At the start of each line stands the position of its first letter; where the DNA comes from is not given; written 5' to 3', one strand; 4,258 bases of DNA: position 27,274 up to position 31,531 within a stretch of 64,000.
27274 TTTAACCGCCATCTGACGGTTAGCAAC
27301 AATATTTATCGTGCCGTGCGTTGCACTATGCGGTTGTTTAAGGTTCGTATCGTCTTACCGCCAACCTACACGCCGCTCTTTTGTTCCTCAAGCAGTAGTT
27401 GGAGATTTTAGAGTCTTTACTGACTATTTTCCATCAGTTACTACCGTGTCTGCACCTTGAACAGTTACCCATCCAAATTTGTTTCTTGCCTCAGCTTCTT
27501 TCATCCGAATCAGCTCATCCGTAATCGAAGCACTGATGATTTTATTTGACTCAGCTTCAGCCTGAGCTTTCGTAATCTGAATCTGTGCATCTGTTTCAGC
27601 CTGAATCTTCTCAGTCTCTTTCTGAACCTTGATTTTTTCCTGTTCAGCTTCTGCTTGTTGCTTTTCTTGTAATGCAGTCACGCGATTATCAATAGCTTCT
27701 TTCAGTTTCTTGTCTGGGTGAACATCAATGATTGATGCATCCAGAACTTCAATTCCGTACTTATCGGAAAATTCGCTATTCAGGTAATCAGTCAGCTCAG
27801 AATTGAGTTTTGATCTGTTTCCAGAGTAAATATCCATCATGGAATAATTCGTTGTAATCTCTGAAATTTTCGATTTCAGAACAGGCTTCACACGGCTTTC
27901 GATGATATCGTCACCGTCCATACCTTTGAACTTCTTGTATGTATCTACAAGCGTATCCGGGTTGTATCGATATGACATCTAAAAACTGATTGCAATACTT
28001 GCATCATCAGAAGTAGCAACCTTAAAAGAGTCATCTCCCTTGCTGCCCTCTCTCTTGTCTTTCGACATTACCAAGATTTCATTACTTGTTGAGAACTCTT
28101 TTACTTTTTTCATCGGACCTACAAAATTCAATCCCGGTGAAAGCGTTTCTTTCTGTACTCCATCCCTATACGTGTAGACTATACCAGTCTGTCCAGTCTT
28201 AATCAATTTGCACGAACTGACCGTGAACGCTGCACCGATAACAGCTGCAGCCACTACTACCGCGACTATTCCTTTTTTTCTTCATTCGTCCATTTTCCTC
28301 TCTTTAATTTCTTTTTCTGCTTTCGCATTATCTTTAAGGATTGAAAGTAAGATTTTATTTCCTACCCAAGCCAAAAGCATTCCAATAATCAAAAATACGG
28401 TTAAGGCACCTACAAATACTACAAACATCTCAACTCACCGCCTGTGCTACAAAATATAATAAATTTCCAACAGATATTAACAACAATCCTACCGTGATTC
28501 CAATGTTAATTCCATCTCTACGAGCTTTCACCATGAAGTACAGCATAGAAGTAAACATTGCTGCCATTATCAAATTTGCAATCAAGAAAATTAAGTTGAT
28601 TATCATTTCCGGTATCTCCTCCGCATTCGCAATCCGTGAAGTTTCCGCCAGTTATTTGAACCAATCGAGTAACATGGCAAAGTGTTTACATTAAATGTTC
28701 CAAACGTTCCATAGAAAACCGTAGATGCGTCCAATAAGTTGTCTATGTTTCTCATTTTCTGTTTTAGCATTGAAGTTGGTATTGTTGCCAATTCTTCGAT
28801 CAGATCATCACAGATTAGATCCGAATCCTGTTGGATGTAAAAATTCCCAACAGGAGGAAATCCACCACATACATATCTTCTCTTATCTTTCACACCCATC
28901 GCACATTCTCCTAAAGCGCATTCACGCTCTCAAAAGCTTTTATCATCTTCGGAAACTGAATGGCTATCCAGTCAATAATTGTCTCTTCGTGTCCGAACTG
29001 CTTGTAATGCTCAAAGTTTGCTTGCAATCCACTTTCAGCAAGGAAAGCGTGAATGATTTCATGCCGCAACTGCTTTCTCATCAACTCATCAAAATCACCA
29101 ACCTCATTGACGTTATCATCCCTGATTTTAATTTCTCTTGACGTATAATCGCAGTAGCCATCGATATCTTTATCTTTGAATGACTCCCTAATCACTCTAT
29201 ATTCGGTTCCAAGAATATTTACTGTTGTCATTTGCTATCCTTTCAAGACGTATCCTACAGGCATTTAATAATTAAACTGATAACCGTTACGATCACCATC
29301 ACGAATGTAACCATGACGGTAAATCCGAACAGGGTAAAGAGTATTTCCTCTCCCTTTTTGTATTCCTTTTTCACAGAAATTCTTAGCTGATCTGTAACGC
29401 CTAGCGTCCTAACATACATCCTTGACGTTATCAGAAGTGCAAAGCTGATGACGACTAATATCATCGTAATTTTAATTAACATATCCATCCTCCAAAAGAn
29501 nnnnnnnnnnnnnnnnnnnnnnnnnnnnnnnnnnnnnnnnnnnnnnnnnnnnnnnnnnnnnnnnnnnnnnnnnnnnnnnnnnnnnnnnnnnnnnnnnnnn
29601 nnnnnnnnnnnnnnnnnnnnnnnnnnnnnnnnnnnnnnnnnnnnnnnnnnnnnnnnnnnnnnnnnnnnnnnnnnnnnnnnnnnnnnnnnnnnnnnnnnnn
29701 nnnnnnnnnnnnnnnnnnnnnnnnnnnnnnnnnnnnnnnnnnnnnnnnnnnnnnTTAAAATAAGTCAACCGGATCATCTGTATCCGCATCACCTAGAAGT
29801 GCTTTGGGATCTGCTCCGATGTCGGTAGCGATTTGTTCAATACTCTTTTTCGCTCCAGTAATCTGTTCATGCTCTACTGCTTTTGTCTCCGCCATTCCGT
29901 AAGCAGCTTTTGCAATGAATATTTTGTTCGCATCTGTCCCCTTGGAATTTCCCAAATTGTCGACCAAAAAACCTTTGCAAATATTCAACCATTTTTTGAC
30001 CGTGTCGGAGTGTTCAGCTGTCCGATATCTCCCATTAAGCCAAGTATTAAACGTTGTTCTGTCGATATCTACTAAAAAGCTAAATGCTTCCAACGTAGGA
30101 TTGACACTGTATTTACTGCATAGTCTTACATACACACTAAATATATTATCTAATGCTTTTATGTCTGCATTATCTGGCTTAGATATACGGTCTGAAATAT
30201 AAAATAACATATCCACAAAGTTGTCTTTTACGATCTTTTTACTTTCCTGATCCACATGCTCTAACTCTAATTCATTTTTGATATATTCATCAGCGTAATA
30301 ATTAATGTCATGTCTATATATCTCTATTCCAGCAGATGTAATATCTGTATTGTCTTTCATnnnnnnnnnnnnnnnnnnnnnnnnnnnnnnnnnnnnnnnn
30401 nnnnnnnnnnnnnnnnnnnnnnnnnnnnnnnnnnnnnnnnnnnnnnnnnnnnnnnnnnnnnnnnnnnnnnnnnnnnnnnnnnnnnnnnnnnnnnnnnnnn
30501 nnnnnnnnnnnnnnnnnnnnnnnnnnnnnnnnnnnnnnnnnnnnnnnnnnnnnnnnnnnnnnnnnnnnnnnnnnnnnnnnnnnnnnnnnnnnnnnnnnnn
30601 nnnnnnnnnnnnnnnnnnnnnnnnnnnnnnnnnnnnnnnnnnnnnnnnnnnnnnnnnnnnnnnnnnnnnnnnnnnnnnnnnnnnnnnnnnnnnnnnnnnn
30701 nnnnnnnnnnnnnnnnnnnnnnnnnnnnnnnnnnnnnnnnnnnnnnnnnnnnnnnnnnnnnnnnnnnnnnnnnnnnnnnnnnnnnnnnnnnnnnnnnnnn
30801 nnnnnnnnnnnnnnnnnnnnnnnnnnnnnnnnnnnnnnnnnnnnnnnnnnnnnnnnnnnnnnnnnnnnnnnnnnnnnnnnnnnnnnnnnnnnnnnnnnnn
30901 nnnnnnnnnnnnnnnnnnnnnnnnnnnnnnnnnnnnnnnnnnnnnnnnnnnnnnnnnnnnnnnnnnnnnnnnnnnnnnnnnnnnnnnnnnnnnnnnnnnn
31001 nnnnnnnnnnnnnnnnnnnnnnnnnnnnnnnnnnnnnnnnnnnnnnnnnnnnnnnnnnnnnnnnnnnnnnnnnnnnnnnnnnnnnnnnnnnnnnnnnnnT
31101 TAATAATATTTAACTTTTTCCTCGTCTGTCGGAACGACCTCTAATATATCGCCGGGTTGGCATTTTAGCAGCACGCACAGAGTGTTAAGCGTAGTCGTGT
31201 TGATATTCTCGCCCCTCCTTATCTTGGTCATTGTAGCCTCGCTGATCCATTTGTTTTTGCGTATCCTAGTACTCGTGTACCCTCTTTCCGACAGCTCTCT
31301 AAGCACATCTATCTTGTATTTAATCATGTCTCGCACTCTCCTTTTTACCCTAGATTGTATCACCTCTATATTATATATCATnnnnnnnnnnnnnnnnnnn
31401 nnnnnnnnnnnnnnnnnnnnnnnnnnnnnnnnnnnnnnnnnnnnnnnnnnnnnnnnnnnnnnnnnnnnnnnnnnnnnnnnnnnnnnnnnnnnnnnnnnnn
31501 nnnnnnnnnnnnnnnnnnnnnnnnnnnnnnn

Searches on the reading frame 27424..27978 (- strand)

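Call 9: search_protein_families(library=pfam, proteins=[window:27424-27978:-], max_evalue=0.01)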
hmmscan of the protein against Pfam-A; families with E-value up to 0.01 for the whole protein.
window:27424-27978:- (184 aa): 2 families
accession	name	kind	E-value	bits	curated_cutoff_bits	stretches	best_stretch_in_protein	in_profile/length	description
PF01145.31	Band_7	-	2.7e-19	70.3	23.6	1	2-115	65-174/176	SPFH domain / Band 7 family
PF13421.11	Band_7_1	-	0.0058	16.7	24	1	24-100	131-207/211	SPFH domain-Band 7 family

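Call 10: search_protein_families(library=phrogs, proteins=[window:27424-27978:-], max_evalue=0.001)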
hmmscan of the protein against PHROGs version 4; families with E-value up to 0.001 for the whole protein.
window:27424-27978:- (184 aa): 1 family
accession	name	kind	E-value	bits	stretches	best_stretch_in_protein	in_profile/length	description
phrog_200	-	other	5.3e-34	118.9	1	1-174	173-345/379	lipoprotein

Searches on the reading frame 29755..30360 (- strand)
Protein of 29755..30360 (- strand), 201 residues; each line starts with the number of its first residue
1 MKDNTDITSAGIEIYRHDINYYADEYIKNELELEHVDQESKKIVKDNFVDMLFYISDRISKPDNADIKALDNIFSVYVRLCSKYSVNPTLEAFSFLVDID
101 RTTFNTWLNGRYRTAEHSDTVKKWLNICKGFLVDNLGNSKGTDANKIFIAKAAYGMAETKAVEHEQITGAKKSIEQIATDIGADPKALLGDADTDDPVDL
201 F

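Call 9: search_protein_families(library=pfam, proteins=[window:29755-30360:-], max_evalue=0.01)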
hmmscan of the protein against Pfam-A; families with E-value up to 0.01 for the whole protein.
window:29755-30360:- (201 aa): 0 families

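Call 10: search_protein_families(library=phrogs, proteins=[window:29755-30360:-], max_evalue=0.001)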
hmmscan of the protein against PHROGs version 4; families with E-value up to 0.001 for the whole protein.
window:29755-30360:- (201 aa): 1 family
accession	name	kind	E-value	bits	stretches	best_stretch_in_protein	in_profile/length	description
phrog_606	-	head and packaging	1.4e-05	26.1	1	87-177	69-151/167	terminase small subunit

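Call 30: search_protein_families(library=ncbifam, proteins=[window:29755-30360:-], max_evalue=0.01)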
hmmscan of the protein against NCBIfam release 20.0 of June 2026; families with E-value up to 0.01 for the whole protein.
window:29755-30360:- (201 aa): 0 families

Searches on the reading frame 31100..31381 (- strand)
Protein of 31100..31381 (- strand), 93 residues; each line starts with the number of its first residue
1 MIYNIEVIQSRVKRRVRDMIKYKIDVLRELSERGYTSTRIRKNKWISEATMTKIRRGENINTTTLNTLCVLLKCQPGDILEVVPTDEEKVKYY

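Call 9: search_protein_families(library=pfam, proteins=[window:31100-31381:-], max_evalue=0.01)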
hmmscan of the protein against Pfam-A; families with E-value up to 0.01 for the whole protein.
window:31100-31381:- (93 aa): 1 family
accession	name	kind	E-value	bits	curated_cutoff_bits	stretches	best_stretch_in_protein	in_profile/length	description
PF13443.12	HTH_26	-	1e-13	51.7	22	1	30-84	6-62/63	Cro/C1-type HTH DNA-binding domain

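Call 10: search_protein_families(library=phrogs, proteins=[window:31100-31381:-], max_evalue=0.001)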
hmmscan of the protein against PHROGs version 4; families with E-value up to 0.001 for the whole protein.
window:31100-31381:- (93 aa): 0 families
